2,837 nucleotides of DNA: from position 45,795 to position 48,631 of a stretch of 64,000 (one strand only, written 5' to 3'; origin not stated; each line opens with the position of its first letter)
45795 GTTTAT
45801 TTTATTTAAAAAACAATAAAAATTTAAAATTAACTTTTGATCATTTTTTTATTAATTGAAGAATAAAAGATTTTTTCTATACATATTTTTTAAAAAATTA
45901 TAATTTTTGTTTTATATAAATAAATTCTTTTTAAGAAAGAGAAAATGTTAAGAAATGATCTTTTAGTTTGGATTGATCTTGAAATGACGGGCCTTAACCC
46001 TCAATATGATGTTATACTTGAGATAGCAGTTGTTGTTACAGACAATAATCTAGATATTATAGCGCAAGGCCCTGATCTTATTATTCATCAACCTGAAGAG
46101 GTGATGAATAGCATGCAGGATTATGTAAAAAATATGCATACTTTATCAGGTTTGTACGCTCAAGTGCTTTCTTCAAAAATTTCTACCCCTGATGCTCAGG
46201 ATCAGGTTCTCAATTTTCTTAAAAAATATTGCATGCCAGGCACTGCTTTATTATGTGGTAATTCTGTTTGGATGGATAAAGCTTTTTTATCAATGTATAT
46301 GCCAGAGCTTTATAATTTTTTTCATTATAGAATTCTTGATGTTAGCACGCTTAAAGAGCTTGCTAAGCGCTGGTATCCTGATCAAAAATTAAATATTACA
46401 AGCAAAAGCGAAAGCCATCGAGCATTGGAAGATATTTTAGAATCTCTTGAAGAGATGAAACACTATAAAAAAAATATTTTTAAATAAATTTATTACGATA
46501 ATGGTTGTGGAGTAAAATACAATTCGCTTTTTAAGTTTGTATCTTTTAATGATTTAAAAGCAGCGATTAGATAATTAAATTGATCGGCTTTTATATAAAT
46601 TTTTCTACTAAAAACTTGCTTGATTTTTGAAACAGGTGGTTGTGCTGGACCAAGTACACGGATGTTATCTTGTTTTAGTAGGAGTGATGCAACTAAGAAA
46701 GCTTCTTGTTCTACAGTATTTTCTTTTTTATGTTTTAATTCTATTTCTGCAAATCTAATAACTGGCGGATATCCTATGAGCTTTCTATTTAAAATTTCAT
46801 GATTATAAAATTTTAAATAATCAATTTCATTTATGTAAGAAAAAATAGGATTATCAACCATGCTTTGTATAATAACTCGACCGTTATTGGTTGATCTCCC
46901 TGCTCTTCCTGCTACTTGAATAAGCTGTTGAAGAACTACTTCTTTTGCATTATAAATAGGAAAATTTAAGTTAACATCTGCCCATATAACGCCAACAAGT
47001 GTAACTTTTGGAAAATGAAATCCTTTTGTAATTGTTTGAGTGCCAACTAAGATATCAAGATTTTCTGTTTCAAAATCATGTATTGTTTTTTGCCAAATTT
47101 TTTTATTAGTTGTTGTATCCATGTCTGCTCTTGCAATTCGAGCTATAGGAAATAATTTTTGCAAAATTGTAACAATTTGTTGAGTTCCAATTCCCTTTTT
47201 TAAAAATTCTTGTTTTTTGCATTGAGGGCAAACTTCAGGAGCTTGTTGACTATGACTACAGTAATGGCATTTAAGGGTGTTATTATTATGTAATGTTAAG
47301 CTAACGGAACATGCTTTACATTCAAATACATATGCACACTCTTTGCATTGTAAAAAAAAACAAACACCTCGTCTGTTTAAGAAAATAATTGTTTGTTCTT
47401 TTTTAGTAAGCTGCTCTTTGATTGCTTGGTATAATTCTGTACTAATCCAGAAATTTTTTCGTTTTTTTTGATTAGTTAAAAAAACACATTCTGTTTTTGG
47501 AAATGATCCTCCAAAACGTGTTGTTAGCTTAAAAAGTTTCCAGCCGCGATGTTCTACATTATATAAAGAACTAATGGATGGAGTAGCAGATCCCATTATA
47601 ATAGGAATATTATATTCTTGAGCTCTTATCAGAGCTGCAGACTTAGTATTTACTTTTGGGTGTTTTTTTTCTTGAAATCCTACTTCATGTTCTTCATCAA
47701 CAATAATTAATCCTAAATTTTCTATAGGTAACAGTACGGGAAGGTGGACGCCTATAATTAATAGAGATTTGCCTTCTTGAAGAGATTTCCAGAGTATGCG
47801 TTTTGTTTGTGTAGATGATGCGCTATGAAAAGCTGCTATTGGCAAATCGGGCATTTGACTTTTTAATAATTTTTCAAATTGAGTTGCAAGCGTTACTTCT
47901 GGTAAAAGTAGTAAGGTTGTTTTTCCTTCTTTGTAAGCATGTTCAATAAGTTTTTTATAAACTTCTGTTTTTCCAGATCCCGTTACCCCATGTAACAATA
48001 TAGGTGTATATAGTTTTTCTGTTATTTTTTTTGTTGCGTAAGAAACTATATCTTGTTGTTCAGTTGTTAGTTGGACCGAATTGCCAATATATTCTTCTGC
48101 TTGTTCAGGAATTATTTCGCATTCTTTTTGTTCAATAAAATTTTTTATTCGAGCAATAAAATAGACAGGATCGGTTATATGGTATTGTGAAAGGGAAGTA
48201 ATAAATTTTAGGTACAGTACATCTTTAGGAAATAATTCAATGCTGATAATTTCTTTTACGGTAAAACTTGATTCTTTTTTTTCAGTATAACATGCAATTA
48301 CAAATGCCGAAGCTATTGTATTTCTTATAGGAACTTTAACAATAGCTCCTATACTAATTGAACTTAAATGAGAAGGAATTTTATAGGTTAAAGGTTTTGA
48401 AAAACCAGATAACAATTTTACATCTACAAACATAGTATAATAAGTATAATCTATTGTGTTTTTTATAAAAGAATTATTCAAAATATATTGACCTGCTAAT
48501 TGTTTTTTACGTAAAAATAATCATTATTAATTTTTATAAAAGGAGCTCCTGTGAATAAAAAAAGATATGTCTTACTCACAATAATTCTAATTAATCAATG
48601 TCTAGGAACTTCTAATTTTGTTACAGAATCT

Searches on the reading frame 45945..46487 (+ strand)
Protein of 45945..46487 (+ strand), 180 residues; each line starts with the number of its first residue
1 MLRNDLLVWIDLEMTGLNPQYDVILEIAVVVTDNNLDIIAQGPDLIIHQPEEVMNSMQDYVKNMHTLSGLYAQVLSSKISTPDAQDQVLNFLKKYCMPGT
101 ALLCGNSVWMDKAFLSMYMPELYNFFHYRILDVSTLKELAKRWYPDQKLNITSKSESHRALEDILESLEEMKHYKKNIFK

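Call 21: search_protein_families(library=pfam, proteins=[window:45945-46487:+], max_evalue=0.00001)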
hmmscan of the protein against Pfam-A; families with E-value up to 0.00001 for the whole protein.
window:45945-46487:+ (180 aa): 2 families
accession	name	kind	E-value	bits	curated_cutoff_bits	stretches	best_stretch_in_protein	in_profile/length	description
PF00929.31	RNase_T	-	3e-29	103.1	24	1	8-170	1-163/164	Exonuclease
PF16473.11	Rv2179c-like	-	1.2e-06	28.8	27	0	66-164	64-166/177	3'-5' exoribonuclease Rv2179c-like domain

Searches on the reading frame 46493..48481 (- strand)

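Call 21: search_protein_families(library=pfam, proteins=[window:46493-48481:-], max_evalue=0.00001)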
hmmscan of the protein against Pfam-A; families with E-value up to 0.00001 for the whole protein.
window:46493-48481:- (662 aa): 6 families
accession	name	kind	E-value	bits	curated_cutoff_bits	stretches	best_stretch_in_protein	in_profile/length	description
PF00270.35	DEAD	-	5.1e-13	49.5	26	1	159-306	15-164/167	DEAD/DEAH box helicase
PF00271.37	Helicase_C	-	1.4e-10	41.8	23.5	1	451-530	42-109/110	Helicase conserved C-terminal domain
PF04851.21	ResIII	-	1.3e-09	38.6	22.5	1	137-302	3-163/164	Type III restriction enzyme, res subunit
PF18074.6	PriA_C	-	1.1e-08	36.2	26.9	1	573-648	1-79/95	Primosomal protein N C-terminal domain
PF17764.6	PriA_3primeBD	-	1.8e-07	31.4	22.7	1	22-102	7-84/96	3'DNA-binding domain (3'BD)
PF18319.7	Zn_ribbon_PriA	-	4.6e-06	26.9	26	1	388-412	1-26/27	PriA DNA helicase Cys-rich region (CRR) domain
